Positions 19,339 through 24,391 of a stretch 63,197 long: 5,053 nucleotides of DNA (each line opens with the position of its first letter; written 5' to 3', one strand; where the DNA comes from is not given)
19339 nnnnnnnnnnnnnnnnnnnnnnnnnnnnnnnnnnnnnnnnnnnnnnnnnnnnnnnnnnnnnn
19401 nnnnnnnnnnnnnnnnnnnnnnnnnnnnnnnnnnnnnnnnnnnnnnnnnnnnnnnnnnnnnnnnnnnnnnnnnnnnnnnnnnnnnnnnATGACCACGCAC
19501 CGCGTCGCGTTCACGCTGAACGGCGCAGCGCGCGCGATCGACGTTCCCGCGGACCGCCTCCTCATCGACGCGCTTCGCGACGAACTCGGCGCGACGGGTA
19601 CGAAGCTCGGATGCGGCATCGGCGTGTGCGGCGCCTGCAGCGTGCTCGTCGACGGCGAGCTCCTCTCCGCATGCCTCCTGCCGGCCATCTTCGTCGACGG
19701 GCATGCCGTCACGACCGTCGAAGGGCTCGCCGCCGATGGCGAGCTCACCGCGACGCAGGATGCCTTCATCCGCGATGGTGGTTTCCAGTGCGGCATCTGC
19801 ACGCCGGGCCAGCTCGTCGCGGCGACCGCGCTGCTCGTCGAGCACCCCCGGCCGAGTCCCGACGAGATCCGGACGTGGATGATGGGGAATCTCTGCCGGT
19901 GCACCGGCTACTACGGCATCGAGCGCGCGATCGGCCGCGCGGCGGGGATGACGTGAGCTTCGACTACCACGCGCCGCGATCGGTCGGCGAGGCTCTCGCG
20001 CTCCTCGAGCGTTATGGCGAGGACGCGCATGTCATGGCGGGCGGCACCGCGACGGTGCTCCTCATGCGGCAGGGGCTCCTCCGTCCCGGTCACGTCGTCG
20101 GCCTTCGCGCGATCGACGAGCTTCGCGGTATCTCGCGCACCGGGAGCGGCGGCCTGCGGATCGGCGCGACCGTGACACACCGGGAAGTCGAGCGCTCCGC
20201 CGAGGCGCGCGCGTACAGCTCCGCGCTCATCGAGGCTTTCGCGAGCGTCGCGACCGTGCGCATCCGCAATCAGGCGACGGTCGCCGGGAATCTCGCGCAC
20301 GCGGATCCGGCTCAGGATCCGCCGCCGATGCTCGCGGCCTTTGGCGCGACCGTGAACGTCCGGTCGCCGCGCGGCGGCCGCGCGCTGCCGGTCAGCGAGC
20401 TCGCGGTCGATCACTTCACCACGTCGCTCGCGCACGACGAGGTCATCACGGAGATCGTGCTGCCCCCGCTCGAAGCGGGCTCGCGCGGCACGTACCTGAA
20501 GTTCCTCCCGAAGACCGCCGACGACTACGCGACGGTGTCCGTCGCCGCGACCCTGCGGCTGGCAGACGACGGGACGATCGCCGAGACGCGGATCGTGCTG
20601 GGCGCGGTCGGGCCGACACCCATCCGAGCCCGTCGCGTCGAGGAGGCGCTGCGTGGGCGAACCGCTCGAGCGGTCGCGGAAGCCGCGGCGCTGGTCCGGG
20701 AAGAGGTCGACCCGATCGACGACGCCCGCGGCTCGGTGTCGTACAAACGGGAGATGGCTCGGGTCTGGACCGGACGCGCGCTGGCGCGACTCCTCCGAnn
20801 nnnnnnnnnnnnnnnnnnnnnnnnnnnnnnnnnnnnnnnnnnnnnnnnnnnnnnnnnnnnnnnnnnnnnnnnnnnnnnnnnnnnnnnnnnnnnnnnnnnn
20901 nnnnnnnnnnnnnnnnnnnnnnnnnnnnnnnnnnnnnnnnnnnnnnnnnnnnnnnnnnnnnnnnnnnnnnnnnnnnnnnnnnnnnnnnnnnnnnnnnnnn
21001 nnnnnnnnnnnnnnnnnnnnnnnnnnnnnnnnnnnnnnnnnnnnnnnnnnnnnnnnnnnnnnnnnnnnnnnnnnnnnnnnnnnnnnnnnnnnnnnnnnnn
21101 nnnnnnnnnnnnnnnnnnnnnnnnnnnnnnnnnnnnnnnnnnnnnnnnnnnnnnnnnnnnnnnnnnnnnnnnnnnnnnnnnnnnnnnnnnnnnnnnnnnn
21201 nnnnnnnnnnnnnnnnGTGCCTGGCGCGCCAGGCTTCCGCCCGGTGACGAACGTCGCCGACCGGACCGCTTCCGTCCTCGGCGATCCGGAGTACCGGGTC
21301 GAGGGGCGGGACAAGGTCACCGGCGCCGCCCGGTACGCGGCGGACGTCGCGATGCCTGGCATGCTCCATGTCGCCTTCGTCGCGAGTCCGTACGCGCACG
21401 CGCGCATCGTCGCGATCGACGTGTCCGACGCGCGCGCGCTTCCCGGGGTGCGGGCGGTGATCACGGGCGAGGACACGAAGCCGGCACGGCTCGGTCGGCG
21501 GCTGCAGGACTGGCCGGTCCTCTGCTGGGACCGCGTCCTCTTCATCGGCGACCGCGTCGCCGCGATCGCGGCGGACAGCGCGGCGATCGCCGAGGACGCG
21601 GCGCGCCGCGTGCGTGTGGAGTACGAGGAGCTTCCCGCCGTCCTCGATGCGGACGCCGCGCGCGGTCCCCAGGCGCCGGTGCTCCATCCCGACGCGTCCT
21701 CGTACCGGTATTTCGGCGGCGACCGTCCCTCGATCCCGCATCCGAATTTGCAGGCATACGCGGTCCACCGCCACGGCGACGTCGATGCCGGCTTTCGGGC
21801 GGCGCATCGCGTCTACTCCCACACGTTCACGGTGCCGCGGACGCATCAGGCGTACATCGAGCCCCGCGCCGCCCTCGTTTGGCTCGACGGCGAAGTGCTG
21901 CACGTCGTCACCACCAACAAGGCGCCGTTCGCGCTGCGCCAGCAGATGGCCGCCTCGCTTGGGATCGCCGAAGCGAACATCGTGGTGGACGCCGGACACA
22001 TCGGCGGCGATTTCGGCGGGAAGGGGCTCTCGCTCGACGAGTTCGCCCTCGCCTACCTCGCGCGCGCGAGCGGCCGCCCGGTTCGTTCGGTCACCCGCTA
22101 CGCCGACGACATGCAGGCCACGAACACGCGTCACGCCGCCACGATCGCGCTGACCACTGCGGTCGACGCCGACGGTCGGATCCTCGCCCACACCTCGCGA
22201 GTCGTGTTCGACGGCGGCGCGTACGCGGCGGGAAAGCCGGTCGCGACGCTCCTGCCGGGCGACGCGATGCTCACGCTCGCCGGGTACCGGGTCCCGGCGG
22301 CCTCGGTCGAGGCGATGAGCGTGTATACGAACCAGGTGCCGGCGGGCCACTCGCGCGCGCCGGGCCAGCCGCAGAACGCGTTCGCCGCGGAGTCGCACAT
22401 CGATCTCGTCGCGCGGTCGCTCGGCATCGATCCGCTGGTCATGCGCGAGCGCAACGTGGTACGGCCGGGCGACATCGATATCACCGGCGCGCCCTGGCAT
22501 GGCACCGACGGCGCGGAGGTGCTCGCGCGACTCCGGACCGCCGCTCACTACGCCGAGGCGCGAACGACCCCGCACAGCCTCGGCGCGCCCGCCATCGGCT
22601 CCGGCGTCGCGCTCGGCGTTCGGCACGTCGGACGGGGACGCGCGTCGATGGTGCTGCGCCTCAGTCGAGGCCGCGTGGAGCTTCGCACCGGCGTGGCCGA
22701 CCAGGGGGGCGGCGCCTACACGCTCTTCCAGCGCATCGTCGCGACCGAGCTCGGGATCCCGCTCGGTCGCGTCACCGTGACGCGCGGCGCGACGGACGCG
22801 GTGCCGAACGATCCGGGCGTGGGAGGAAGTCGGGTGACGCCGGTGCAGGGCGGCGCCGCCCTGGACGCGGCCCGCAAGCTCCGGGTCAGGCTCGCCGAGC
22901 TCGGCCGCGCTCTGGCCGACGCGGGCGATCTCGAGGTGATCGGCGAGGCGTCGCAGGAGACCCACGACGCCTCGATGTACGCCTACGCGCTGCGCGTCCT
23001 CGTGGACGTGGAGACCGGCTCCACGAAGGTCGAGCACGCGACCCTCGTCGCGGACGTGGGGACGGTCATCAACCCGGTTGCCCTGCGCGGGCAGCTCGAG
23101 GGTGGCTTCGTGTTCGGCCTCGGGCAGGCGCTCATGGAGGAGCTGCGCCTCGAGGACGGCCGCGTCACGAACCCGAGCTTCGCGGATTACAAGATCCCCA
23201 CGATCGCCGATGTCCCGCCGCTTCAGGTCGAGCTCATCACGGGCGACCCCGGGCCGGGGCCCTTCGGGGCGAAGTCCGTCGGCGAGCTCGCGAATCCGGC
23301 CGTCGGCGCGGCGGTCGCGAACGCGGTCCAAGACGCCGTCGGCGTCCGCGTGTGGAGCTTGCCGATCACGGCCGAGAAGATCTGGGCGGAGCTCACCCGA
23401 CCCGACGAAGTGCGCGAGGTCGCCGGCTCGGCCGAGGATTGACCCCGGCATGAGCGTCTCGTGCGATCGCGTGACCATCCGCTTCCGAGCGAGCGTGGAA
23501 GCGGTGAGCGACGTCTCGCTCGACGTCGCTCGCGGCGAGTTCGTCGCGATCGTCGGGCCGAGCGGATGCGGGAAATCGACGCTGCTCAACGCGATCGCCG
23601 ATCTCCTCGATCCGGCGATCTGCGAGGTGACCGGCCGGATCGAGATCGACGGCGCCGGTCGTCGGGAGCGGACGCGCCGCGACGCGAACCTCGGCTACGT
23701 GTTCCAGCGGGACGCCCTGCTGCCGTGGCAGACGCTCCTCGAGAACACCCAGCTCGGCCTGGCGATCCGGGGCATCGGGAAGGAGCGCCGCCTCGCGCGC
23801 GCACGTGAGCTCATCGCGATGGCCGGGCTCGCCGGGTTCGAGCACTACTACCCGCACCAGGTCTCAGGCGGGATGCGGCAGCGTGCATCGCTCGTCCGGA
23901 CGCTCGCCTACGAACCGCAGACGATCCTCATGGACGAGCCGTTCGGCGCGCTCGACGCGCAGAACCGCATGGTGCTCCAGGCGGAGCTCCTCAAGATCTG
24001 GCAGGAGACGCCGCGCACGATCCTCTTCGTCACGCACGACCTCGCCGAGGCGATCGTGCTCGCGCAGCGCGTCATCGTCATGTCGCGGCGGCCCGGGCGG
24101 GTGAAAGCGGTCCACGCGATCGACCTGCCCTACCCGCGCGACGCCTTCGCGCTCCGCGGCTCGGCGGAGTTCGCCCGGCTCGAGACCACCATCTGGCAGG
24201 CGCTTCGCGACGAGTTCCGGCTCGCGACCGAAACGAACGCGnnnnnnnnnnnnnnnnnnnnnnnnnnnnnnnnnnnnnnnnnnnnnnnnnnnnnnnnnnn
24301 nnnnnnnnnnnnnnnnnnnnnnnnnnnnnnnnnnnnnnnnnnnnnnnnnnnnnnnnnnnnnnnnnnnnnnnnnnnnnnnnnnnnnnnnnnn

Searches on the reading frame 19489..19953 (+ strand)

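Call 13: search_protein_families(library=pfam, proteins=[window:19489-19953:+], max_evalue=0.00001)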
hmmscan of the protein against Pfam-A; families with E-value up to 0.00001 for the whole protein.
window:19489-19953:+ (155 aa): 2 families
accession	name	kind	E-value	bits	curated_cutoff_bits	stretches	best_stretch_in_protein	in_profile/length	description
PF01799.25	Fer2_2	-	1.8e-26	92.5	30.3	1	76-148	1-74/75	[2Fe-2S] binding domain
PF00111.32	Fer2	-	2.9e-08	34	21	1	8-58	1-52/77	2Fe-2S iron-sulfur cluster binding domain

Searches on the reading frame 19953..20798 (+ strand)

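Call 13: search_protein_families(library=pfam, proteins=[window:19953-20798:+], max_evalue=0.00001)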
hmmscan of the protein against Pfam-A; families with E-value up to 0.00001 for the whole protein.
window:19953-20798:+ (282 aa): 2 families
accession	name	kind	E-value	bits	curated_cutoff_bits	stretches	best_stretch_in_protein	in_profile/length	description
PF00941.27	FAD_binding_5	-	1.1e-44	152.6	27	1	2-172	2-169/170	FAD binding domain in molybdopterin dehydrogenase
PF03450.22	CO_deh_flav_C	-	2.5e-23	82.6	25.5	1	182-279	3-101/102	CO dehydrogenase flavoprotein C-terminal domain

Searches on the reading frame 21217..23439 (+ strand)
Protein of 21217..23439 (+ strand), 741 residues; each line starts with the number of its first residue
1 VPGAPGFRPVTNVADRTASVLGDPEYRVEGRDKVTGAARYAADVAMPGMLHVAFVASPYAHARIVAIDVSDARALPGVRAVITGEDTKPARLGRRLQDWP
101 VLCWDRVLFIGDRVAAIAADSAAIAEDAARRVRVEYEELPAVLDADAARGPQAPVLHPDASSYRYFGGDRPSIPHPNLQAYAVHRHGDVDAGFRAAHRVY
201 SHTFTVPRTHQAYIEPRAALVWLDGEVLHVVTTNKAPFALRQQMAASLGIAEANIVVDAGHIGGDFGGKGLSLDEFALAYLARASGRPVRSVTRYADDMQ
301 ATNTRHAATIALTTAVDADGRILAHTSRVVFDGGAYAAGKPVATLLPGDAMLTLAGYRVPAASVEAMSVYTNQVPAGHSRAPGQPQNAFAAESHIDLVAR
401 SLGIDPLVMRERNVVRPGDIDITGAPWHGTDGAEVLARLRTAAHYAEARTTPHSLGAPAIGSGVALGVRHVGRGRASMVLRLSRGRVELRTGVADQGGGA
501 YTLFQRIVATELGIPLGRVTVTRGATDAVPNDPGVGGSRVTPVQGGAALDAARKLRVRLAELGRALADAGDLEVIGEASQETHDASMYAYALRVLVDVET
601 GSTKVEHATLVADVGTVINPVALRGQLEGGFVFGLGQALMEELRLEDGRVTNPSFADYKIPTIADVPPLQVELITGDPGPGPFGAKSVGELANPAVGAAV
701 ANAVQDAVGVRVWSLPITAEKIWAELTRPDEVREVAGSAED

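Call 13: search_protein_families(library=pfam, proteins=[window:21217-23439:+], max_evalue=0.00001)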
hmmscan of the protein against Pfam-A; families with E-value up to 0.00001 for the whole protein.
window:21217-23439:+ (741 aa): 3 families
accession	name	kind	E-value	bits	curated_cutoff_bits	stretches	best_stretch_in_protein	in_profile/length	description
PF02738.23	MoCoBD_1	-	6.9e-62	209.2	27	1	183-414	12-244/244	Molybdopterin cofactor-binding domain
PF20256.3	MoCoBD_2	-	2.5e-52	178.6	27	2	586-667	201-283/283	Molybdopterin cofactor-binding domain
PF01315.27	Ald_Xan_dh_C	-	3.7e-30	104.9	31.3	1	35-140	1-110/110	Aldehyde oxidase and xanthine dehydrogenase, a/b hammerhead domain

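Call 36: search_protein_families(library=ncbifam, proteins=[window:21217-23439:+], max_evalue=0.00001)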
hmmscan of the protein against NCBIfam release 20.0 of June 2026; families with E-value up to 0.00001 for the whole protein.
window:21217-23439:+ (741 aa): 13 families
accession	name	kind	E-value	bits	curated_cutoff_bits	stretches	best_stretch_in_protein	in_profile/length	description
TIGR03194.1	4hydrxCoA_A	equivalog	9.1e-132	441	994.55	2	27-579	3-551/746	4-hydroxybenzoyl-CoA reductase subunit alpha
TIGR03196.1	pucD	equivalog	6.4e-115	385.2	783.65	2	21-582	3-563/763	xanthine dehydrogenase subunit D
NF043082.1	XdhA_XDHase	equivalog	1e-108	364.5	780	2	22-563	2-549/758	xanthine dehydrogenase subunit XdhA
NF007426.0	PRK09970.1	equivalog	2.9e-101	339.8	916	2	18-562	3-551/761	xanthine dehydrogenase molybdenum-binding subunit XdhA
NF041018.1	glyceraldDH_alpha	equivalog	4.8e-98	329.4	790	2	22-567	4-551/741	glyceraldehyde dehydrogenase subunit alpha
TIGR03311.1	Se_dep_XDH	equivalog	2.3e-95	320.4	830.45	1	15-705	156-829/848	selenium-dependent xanthine dehydrogenase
NF045668.1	pterin_aldehy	equivalog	6e-87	292.6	1100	1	18-726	172-904/905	molybdopterin-dependent aldehyde oxidoreductase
TIGR02416.1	CO_dehy_Mo_lg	equivalog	3.3e-84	283.5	991.15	2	34-560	6-561/770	aerobic carbon-monoxide dehydrogenase large subunit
NF040766.1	CODH_aero_grp5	exception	5.2e-80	269.7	950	2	18-575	2-571/785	aerobic carbon-monoxide dehydrogenase large subunit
NF041671.1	peri_hyde_PaoC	equivalog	7.5e-79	265.9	1180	2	11-561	9-535/735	aldehyde oxidoreductase molybdenum-binding subunit PaoC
TIGR02965.1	xanthine_xdhB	equivalog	7.5e-76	255.8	849.5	2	32-563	12-536/758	xanthine dehydrogenase molybdopterin binding subunit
TIGR03313.1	Se_sel_red_Mo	hypoth_equivalog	2.8e-64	217.3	1101.9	3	172-565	347-751/951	molybdopterin-dependent oxidoreductase Mo/Fe-S-binding subunit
TIGR02969.1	mam_aldehyde_ox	subfamily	1.8e-46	158.2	1912.3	2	19-560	574-1103/1330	aldehyde oxidase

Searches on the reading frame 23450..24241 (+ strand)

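Call 13: search_protein_families(library=pfam, proteins=[window:23450-24241:+], max_evalue=0.00001)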
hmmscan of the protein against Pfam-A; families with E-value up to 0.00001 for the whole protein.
window:23450-24241:+ (264 aa): 3 families
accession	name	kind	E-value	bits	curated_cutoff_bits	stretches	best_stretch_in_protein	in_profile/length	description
PF00005.33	ABC_tran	-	1.3e-29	104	25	1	20-165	2-136/137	ABC transporter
PF13304.12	AAA_21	-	1.8e-06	28.7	27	0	31-55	1-25/304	AAA domain, putative AbiEii toxin, Type IV TA system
PF13555.12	AAA_29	-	2.4e-06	27.6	27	1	23-56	16-49/61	P-loop containing region of AAA domain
